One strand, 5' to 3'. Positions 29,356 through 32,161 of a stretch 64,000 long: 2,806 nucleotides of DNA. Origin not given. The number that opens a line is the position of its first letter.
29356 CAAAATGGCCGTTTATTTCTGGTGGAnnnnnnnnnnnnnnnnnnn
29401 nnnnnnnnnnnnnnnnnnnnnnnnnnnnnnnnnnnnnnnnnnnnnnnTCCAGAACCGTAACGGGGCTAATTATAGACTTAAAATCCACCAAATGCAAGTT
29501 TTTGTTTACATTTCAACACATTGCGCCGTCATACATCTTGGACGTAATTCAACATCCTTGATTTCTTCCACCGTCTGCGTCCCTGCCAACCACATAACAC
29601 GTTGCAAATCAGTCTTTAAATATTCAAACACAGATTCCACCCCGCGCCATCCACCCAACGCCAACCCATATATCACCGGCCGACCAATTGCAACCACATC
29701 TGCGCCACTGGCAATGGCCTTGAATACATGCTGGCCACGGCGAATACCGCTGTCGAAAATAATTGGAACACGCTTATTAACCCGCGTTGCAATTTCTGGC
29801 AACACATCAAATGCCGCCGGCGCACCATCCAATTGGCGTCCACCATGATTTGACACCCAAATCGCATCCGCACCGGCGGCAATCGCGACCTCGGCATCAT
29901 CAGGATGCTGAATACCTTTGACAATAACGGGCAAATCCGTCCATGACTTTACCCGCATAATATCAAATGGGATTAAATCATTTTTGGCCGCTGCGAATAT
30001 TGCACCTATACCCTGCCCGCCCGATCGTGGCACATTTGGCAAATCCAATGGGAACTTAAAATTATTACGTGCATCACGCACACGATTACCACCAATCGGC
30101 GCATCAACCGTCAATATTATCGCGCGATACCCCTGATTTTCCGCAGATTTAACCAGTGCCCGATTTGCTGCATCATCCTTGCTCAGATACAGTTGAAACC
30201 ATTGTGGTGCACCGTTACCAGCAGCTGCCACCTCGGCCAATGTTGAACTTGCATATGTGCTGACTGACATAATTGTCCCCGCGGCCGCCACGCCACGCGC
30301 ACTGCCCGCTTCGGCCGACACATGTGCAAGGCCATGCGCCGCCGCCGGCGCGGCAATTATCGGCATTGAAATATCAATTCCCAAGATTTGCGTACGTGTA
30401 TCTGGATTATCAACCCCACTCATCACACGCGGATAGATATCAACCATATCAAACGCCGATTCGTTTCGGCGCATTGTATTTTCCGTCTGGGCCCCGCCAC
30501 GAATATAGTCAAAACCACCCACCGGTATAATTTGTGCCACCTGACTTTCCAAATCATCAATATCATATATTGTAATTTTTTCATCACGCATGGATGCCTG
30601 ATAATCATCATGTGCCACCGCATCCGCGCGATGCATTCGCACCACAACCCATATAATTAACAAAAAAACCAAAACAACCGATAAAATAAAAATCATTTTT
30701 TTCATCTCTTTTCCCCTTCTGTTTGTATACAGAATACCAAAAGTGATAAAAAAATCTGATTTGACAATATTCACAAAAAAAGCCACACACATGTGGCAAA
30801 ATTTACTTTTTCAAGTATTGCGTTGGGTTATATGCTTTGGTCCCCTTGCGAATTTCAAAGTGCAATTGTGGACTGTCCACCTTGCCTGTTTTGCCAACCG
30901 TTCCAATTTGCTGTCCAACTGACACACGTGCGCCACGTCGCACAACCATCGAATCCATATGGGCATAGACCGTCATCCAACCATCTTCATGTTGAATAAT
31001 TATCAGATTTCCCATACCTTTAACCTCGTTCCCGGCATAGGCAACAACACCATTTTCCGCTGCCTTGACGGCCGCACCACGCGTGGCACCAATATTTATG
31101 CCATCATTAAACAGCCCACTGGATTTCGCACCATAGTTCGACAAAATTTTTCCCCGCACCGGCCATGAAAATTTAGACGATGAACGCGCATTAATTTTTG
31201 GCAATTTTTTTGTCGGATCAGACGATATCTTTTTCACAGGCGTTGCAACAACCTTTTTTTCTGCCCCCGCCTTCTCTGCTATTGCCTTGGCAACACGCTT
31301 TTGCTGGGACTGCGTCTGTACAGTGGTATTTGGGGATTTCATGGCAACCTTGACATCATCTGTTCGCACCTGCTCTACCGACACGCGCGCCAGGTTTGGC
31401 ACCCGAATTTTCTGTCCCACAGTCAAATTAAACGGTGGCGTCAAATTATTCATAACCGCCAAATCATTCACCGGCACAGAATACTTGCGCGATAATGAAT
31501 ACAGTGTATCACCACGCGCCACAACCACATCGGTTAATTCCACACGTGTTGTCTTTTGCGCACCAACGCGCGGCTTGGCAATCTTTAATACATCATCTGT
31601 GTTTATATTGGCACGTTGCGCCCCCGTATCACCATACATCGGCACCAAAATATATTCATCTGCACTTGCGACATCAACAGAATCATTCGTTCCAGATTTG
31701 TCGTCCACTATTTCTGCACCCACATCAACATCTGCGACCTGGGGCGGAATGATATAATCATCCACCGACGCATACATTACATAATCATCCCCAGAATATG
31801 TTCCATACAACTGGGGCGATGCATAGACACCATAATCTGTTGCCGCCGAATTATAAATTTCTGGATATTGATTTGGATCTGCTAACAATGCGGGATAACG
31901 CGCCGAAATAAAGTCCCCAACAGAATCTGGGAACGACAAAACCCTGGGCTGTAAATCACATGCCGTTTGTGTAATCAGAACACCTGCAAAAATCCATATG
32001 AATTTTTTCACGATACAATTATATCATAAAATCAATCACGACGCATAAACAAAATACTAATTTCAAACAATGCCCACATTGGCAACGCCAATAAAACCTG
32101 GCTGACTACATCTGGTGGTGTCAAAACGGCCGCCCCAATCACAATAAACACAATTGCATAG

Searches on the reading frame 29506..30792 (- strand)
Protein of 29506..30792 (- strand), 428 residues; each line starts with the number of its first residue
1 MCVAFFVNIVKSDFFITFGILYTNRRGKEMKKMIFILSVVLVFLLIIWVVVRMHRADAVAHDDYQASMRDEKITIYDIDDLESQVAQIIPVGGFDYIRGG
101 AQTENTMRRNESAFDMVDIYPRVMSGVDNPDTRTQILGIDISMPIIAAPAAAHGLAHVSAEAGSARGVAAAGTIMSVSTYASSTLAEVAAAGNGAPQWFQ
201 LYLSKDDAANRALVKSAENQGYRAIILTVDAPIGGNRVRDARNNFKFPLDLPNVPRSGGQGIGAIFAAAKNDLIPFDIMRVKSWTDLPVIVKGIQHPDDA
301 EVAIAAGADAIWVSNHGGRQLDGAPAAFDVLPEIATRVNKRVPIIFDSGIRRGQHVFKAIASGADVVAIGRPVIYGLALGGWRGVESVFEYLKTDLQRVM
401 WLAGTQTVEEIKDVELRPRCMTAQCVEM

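Call 72: search_protein_families(library=pfam, proteins=[window:29506-30792:-], max_evalue=0.00001)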
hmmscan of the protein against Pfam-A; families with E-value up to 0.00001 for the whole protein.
window:29506-30792:- (428 aa): 2 families
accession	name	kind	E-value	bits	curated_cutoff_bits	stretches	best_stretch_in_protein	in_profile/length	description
PF01070.24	FMN_dh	-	1.6e-115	386.3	24.9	1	88-413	4-345/350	FMN-dependent dehydrogenase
PF00478.31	IMPDH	-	1e-06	28.4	25.6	0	337-371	203-237/345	IMP dehydrogenase / GMP reductase domain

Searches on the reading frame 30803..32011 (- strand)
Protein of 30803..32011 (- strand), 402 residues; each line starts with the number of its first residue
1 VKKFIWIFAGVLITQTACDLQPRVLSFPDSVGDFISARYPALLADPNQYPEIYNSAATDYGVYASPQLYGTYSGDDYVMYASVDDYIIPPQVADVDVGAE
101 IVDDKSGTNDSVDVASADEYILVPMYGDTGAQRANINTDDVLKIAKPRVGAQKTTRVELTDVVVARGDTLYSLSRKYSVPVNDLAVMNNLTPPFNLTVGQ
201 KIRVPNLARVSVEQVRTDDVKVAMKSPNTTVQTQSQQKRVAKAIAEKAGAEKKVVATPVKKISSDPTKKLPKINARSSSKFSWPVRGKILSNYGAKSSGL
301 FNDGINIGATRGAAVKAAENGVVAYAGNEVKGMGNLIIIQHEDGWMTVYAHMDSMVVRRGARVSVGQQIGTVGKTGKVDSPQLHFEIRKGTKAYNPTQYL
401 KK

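Call 72: search_protein_families(library=pfam, proteins=[window:30803-32011:-], max_evalue=0.00001)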
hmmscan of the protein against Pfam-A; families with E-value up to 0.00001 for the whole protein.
window:30803-32011:- (402 aa): 2 families
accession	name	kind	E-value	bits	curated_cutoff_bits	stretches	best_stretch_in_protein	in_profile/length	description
PF01551.29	Peptidase_M23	-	1.1e-30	106.1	28.7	1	301-396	2-96/96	Peptidase family M23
PF01476.26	LysM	-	1.4e-12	47.8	20.9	1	163-205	2-43/43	LysM domain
